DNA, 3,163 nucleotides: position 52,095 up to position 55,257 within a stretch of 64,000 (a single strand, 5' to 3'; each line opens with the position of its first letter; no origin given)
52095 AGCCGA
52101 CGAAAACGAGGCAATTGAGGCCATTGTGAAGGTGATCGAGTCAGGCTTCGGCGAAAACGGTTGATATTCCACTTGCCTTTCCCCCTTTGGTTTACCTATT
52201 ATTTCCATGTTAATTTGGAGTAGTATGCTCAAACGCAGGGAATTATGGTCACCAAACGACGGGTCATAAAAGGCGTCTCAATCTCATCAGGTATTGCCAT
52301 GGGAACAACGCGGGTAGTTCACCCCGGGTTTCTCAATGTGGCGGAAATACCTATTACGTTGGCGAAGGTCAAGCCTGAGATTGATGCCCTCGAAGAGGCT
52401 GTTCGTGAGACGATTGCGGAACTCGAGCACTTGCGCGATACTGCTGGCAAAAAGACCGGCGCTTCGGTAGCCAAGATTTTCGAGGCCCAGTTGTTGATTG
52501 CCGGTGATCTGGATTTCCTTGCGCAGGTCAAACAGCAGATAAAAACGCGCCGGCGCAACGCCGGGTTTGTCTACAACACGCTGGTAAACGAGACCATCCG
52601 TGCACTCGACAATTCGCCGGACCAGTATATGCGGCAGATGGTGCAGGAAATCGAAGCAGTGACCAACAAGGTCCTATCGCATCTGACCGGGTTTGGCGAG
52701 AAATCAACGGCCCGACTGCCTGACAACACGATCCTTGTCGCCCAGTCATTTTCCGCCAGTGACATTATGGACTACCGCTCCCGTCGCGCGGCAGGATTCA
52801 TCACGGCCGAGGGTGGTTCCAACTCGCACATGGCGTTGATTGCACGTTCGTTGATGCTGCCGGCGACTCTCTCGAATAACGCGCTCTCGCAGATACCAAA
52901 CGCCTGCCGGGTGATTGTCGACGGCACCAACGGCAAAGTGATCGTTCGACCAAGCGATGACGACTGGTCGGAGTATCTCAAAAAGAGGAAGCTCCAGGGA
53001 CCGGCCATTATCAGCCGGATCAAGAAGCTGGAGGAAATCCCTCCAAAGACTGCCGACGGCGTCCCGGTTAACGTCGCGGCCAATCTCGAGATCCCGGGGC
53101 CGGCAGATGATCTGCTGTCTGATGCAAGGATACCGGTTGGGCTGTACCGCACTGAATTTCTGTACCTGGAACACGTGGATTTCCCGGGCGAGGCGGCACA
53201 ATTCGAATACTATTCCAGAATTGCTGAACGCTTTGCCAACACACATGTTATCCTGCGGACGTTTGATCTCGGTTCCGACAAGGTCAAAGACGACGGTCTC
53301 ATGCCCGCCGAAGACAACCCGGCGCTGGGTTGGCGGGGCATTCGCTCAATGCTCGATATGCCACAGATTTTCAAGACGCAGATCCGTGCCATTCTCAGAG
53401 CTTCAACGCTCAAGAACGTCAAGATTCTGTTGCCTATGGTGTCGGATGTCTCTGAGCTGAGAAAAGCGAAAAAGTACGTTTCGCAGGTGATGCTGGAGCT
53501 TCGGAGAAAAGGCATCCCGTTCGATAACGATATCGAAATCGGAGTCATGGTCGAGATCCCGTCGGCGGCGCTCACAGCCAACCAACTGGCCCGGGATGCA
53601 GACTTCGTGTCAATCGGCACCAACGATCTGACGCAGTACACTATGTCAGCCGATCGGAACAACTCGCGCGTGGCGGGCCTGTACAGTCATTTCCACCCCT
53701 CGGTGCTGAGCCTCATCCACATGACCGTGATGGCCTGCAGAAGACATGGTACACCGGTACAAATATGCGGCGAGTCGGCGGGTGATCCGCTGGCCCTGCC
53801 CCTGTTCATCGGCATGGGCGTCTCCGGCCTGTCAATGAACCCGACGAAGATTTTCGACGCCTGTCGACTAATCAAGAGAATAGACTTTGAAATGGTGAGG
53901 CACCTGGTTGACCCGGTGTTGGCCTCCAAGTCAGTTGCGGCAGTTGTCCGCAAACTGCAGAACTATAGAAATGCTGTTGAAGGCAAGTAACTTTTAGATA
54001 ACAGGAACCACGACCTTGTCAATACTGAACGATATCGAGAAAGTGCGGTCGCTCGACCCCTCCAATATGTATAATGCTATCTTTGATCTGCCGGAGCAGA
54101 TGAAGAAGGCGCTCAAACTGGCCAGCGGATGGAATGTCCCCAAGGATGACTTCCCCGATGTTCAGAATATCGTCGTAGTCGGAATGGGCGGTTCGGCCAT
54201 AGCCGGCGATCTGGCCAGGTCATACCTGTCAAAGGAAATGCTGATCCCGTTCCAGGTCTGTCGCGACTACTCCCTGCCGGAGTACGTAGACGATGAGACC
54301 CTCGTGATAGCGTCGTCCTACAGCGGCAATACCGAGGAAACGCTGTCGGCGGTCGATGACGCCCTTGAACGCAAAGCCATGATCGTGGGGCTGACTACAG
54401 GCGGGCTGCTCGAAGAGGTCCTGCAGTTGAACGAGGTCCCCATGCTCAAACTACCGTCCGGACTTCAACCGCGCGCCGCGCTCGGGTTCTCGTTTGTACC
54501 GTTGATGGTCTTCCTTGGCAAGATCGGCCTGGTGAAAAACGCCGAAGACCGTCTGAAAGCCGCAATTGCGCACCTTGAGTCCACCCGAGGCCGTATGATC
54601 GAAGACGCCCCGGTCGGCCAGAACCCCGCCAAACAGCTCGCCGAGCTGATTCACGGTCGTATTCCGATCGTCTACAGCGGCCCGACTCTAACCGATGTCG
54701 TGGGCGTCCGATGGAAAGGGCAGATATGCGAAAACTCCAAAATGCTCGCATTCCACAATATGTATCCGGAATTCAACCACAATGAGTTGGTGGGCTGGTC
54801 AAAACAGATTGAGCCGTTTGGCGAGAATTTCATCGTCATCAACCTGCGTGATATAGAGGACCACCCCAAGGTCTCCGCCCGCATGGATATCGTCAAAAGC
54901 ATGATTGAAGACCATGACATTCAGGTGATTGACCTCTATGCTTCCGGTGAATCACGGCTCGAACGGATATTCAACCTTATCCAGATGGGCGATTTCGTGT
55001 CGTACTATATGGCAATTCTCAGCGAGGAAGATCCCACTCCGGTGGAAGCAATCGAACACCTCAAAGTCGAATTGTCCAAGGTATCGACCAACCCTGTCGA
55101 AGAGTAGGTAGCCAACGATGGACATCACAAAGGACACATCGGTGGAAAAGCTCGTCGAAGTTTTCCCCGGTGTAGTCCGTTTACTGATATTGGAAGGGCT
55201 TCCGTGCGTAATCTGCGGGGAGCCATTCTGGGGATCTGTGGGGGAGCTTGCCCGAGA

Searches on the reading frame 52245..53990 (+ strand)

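Call 28: search_protein_families(library=pfam, proteins=[window:52245-53990:+], max_evalue=0.001)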
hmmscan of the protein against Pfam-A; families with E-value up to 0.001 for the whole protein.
window:52245-53990:+ (581 aa): 3 families
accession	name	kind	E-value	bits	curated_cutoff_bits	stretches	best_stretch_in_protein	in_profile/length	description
PF02896.24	PEP-utilizers_C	-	1.2e-96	323.7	22.8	1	259-547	4-292/293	PEP-utilising enzyme, PEP-binding domain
PF05524.18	PEP-utilisers_N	-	1.4e-20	74.1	24.4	1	9-131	1-120/121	PEP-utilising enzyme, N-terminal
PF00391.29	PEP-utilizers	-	4.4e-16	58.7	23.1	1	159-230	2-72/72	PEP-utilising enzyme, mobile domain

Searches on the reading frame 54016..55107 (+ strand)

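Call 28: search_protein_families(library=pfam, proteins=[window:54016-55107:+], max_evalue=0.001)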
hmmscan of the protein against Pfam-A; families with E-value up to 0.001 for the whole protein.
window:54016-55107:+ (363 aa): 3 families
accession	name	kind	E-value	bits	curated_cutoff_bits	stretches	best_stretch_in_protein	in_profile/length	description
PF10432.14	bact-PGI_C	-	2.6e-51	174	24.5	1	202-353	2-151/151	Bacterial phospho-glucose isomerase C-terminal SIS domain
PF01380.27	SIS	-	8.6e-08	32.5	25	1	50-127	6-87/131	SIS domain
PF00606.23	Glycoprotein_B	-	0.00079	19.4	43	0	270-326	152-208/222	Herpesvirus Glycoprotein B ectodomain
